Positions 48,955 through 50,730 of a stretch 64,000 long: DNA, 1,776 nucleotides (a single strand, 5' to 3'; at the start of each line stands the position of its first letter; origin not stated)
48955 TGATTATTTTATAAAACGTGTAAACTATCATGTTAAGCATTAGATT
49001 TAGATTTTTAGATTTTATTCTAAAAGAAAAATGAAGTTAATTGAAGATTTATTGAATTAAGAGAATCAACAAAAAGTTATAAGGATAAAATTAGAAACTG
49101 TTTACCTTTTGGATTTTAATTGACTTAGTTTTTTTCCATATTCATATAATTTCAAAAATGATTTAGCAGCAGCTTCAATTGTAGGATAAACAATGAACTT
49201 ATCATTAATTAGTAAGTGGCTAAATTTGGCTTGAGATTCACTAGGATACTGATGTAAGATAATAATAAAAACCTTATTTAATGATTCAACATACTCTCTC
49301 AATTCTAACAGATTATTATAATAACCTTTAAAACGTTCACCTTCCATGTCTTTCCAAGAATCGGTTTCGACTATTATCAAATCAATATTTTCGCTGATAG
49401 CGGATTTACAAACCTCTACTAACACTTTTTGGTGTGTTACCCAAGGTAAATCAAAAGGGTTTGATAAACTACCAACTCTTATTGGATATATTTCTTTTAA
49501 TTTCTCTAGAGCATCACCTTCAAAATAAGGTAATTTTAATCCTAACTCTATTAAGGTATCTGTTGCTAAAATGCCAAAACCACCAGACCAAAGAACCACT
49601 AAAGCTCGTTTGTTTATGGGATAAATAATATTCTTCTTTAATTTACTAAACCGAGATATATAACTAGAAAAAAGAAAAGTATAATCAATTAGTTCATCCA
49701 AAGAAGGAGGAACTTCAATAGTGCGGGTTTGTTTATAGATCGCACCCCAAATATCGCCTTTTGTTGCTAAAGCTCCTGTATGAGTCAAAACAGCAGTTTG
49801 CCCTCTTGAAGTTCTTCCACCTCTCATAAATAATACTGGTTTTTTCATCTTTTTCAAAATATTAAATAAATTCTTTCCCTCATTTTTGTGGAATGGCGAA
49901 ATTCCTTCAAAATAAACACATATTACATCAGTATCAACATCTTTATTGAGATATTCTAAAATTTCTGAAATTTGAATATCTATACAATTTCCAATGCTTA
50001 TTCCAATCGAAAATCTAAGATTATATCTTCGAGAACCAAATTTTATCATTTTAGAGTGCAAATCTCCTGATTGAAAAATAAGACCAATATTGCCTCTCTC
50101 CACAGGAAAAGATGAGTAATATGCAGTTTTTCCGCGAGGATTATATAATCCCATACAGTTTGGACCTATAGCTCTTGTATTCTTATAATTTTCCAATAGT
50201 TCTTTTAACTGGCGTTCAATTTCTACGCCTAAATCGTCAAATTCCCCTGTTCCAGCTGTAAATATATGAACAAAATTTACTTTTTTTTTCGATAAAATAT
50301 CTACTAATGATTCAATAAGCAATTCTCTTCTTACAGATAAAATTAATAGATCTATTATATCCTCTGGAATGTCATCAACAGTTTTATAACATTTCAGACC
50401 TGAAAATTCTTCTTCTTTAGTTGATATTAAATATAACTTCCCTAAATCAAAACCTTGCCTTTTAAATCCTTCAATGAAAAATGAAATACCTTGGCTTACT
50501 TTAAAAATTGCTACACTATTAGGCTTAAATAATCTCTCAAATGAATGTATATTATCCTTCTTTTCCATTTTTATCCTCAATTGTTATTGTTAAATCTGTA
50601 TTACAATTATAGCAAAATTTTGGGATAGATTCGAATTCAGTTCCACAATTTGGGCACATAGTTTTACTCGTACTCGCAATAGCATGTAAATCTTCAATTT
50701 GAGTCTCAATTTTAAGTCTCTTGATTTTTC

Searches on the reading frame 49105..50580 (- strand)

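Call 39: search_protein_families(library=pfam, max_evalue=0.00001, proteins=[window:49105-50580:-])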
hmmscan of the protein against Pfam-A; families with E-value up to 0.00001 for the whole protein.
window:49105-50580:- (492 aa): 2 families
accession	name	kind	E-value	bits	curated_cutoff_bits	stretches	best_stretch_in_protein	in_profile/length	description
PF13607.11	Succ_CoA_lig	-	4.5e-27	94.9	27.4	1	162-301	1-135/138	Succinyl-CoA ligase like flavodoxin domain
PF13380.12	CoA_binding_2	-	3.8e-06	27.8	22.8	0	48-147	29-115/116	CoA binding domain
